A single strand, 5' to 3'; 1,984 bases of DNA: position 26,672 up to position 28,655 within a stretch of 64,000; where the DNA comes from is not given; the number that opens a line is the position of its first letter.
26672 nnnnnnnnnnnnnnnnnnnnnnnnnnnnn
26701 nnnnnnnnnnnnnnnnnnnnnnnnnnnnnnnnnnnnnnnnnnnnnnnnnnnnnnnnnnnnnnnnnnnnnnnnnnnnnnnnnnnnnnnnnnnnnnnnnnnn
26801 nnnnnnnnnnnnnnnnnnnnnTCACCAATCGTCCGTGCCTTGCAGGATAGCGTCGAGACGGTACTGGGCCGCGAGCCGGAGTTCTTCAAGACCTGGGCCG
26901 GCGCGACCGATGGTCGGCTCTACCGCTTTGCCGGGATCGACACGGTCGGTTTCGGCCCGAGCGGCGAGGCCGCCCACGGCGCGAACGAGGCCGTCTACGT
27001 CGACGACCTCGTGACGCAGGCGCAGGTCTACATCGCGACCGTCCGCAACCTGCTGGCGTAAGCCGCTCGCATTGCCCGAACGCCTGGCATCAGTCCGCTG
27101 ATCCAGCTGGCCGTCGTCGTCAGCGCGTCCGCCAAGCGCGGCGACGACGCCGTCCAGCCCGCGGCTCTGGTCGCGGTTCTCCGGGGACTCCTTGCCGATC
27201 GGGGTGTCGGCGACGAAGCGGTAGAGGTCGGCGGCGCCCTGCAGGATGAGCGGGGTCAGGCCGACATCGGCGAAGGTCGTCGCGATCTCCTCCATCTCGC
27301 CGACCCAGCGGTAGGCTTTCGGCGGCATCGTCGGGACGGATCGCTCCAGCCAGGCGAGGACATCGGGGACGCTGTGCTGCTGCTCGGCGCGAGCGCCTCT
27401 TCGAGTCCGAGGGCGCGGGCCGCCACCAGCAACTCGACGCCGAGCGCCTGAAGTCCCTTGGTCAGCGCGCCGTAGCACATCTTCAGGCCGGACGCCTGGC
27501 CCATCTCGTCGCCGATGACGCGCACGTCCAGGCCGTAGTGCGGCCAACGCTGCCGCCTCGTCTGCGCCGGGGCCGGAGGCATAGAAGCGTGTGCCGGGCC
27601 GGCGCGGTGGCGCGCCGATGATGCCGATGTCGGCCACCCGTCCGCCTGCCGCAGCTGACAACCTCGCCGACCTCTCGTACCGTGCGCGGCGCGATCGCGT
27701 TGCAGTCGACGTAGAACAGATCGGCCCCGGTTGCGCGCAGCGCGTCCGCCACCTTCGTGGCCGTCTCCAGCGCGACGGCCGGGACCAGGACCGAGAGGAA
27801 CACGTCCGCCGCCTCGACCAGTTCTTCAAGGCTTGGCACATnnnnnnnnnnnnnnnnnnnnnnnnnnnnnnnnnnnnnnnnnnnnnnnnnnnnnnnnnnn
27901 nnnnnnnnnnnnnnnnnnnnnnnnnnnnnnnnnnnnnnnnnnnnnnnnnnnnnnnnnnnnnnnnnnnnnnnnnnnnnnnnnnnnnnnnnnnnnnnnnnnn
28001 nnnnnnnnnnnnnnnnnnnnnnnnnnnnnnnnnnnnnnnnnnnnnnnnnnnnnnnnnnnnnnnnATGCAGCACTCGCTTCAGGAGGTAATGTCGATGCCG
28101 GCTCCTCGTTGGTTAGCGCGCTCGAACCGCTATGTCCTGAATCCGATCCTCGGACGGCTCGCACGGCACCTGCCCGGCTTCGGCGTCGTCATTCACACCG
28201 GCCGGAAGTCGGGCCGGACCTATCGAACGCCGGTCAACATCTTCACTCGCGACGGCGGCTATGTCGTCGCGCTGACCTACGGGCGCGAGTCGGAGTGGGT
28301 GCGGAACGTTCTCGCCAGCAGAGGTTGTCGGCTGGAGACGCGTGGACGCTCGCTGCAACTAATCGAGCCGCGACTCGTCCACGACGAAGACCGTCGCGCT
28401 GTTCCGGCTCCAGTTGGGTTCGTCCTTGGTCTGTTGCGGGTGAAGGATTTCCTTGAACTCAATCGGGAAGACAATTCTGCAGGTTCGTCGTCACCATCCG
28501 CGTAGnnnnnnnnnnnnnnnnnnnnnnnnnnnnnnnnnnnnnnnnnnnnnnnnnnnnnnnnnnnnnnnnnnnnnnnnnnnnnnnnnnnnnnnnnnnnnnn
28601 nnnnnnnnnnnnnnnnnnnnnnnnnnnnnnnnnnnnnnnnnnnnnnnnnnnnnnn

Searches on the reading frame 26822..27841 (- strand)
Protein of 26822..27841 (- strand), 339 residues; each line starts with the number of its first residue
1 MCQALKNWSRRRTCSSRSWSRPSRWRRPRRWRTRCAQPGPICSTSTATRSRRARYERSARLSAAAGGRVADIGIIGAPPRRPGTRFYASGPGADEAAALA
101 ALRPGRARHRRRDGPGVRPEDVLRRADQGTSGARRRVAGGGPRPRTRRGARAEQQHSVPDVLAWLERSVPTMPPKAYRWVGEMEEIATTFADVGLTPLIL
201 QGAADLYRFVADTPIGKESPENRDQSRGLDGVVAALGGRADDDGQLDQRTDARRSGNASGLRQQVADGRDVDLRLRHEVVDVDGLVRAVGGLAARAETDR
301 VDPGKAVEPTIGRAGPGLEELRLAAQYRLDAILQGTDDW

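Call 42: search_protein_families(library=pfam, proteins=[window:26822-27841:-], max_evalue=0.00001)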
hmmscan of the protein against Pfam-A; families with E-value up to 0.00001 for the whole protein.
window:26822-27841:- (339 aa): 1 family
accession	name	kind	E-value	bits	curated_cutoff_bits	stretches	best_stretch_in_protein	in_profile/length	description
PF09130.16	DUF1932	-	2.7e-18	66.1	25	1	155-210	15-70/70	Domain of unknown function (DUF1932)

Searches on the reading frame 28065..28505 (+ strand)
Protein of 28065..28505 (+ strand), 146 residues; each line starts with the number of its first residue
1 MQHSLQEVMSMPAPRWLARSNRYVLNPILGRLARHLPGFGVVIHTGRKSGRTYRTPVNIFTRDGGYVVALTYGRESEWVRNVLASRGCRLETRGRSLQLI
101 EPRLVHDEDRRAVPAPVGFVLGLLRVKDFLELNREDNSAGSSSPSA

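Call 42: search_protein_families(library=pfam, proteins=[window:28065-28505:+], max_evalue=0.00001)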
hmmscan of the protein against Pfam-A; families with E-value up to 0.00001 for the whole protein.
window:28065-28505:+ (146 aa): 1 family
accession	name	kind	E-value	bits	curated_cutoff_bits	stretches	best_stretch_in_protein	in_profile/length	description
PF04075.20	F420H2_quin_red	-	1.1e-07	32.5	22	1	30-110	14-98/130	F420H(2)-dependent quinone reductase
